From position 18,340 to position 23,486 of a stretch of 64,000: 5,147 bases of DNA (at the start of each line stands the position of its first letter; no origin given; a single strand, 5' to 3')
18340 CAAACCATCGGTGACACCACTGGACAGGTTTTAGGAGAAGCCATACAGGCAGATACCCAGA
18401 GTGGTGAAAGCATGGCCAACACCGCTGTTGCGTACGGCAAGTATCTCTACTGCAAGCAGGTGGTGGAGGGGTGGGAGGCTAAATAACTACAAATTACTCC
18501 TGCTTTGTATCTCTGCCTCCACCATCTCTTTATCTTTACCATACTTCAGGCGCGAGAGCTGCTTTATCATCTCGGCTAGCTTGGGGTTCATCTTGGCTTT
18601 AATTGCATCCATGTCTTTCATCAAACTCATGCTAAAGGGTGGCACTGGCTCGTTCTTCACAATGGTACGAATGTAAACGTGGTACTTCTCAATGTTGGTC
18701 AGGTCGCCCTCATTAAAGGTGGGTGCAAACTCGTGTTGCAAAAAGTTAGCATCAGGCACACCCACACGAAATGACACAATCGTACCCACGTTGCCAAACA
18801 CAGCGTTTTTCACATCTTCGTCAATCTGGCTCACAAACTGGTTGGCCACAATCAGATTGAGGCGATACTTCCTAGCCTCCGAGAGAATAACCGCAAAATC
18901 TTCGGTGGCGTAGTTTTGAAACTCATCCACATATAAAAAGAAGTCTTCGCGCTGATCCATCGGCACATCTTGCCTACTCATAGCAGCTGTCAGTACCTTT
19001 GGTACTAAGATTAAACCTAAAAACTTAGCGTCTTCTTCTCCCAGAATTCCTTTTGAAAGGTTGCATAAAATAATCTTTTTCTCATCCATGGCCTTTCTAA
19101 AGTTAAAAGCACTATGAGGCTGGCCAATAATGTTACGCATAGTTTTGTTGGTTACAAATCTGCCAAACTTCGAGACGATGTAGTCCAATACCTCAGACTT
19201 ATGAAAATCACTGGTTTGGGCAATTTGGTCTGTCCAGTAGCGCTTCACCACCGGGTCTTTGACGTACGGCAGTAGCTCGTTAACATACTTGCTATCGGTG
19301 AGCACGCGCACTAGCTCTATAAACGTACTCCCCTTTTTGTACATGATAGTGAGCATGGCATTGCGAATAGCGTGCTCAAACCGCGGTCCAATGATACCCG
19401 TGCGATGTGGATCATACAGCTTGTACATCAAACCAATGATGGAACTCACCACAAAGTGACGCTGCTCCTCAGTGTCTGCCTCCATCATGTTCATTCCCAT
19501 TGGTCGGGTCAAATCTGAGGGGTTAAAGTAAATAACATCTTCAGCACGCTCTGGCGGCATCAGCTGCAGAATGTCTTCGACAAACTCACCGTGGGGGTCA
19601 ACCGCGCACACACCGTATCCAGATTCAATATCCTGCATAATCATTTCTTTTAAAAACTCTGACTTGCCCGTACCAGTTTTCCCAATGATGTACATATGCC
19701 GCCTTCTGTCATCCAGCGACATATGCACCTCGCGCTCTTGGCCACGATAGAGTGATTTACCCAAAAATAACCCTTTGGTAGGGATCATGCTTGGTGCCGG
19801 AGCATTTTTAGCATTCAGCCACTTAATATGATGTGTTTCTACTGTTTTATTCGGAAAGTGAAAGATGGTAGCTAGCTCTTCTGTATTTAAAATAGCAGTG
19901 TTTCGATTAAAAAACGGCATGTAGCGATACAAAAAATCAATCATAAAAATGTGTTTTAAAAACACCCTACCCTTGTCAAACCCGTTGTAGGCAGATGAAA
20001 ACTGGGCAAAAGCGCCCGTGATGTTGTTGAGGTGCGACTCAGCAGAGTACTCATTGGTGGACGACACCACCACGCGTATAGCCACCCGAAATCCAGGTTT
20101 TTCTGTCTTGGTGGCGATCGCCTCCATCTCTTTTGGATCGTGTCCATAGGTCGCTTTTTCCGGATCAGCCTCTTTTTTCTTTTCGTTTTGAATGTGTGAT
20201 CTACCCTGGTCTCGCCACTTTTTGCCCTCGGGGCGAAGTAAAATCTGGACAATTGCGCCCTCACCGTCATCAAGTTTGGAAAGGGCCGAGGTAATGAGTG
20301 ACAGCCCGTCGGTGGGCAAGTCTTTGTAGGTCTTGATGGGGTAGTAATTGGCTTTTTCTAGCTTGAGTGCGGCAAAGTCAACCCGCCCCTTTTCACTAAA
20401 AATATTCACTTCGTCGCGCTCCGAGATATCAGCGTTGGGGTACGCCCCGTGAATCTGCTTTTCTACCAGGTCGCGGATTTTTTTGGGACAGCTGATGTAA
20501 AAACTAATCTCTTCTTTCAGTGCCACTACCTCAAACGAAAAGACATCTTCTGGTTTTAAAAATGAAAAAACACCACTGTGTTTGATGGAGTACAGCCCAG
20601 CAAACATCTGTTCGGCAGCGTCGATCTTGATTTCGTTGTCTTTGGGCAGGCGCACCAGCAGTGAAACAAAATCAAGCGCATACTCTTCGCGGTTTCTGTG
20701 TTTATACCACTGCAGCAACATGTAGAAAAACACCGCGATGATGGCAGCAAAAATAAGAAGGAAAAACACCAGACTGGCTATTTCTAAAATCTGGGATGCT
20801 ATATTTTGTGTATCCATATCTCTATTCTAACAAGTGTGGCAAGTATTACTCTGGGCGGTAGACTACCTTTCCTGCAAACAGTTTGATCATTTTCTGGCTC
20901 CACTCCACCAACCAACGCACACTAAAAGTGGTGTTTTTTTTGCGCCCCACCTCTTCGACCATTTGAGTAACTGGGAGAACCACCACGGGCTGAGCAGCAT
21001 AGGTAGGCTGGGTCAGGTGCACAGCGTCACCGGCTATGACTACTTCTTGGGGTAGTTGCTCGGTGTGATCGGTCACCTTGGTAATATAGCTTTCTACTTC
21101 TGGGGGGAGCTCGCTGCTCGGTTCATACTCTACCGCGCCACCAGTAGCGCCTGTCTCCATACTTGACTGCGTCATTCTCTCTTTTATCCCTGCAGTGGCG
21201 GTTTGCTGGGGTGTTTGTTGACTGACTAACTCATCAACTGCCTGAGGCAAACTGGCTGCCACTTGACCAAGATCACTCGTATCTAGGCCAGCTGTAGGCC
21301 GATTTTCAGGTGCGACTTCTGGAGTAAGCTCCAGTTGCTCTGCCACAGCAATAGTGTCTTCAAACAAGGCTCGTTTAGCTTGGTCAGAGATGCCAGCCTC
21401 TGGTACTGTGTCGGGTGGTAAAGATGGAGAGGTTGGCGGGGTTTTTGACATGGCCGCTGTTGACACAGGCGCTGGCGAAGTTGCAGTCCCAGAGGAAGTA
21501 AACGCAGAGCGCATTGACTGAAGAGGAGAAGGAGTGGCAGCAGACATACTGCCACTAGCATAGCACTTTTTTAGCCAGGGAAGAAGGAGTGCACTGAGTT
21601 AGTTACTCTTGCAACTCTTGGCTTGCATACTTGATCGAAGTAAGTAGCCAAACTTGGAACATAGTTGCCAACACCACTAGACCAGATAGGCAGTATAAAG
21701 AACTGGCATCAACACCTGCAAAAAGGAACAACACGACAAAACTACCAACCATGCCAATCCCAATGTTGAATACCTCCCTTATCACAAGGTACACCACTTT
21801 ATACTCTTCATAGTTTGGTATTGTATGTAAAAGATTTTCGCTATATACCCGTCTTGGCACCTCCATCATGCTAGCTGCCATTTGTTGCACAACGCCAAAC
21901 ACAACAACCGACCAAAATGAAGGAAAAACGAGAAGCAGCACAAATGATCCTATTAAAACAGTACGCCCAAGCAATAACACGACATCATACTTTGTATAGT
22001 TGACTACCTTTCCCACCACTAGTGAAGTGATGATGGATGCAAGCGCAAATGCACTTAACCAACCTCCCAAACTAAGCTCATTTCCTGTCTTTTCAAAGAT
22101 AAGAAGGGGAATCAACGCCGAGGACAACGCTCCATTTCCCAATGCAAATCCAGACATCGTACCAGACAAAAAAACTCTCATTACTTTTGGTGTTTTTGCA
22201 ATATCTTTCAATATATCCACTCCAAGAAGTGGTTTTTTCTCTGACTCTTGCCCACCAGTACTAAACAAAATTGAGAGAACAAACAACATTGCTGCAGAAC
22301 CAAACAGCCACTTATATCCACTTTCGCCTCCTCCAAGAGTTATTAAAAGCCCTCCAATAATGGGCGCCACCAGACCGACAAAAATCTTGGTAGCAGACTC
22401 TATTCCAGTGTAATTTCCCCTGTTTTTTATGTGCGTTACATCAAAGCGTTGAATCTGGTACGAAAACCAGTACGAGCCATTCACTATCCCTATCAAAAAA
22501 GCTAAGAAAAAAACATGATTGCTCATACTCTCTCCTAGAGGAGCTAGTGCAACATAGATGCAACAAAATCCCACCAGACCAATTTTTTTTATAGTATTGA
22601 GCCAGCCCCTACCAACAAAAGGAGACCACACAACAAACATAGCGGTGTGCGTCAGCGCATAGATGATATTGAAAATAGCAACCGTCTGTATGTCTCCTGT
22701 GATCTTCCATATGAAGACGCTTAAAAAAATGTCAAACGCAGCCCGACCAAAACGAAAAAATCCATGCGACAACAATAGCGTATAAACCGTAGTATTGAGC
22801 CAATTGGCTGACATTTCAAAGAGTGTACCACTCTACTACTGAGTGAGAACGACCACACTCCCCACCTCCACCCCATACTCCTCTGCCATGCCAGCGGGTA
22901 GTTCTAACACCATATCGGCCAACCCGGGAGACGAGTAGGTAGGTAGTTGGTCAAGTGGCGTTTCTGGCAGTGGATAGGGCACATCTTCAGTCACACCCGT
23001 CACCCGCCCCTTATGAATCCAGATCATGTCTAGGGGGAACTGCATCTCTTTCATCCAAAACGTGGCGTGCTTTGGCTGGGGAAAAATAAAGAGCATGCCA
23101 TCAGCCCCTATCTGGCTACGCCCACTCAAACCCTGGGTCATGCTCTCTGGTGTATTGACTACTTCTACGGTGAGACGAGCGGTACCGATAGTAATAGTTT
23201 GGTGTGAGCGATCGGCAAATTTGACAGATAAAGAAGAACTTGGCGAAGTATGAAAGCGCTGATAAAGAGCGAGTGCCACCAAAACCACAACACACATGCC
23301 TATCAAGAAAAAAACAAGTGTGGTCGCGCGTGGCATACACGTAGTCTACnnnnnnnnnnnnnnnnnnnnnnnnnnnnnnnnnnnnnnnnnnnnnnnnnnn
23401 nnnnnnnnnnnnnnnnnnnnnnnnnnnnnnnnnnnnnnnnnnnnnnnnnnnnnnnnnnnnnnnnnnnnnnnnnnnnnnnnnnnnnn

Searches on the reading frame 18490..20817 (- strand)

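Call 23: search_protein_families(library=pfam, proteins=[window:18490-20817:-], max_evalue=0.01)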
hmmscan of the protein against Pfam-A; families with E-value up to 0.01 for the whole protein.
window:18490-20817:- (776 aa): 5 families
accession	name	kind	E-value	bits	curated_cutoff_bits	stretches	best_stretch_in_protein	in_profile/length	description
PF01935.23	DUF87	-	3e-08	34.5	23.2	1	359-444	9-104/220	Helicase HerA, central domain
PF10412.15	TrwB_AAD_bind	-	1.8e-07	30.9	20.5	1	366-461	9-98/387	Type IV secretion-system coupling protein DNA-binding domain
PF12696.13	TraG-D_C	-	0.0024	18.2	22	1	628-691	4-70/126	TraM recognition site of TraD and TraG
PF01580.24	FtsK_SpoIIIE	-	0.0031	17.4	24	1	373-394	40-61/221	FtsK/SpoIIIE family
PF13401.12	AAA_22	-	0.0089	16.8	27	0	371-407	4-40/130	AAA domain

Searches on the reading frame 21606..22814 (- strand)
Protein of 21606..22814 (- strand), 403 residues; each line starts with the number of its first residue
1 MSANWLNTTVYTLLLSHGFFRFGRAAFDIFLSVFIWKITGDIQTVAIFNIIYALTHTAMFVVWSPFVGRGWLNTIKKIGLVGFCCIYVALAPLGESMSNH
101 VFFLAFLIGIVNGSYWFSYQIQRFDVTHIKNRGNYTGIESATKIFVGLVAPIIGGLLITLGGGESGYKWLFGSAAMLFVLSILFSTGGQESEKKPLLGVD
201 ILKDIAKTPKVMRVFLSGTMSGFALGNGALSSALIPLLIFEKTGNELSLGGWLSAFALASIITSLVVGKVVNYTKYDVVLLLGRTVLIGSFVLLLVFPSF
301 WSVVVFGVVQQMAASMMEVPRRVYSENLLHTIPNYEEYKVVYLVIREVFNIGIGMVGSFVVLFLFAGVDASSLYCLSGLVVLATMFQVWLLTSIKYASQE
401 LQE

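Call 23: search_protein_families(library=pfam, proteins=[window:21606-22814:-], max_evalue=0.01)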
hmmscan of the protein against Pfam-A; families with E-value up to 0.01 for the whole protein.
window:21606-22814:- (403 aa): 1 family
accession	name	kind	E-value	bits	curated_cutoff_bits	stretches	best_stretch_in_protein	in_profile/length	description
PF07690.21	MFS_1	-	2.9e-15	56.5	33.4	2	13-315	1-313/347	Major Facilitator Superfamily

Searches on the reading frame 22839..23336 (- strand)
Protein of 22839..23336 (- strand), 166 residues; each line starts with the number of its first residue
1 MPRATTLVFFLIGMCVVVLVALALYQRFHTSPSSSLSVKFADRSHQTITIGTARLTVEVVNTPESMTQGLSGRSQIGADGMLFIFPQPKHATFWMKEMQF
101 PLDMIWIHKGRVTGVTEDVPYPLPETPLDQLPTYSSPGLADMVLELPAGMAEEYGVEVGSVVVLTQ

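Call 23: search_protein_families(library=pfam, proteins=[window:22839-23336:-], max_evalue=0.01)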
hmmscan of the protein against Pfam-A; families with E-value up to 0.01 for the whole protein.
window:22839-23336:- (166 aa): 1 family
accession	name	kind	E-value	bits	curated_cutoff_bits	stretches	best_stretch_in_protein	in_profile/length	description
PF02643.20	DUF192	-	2e-26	92.4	27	1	56-162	2-94/96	Uncharacterized ACR, COG1430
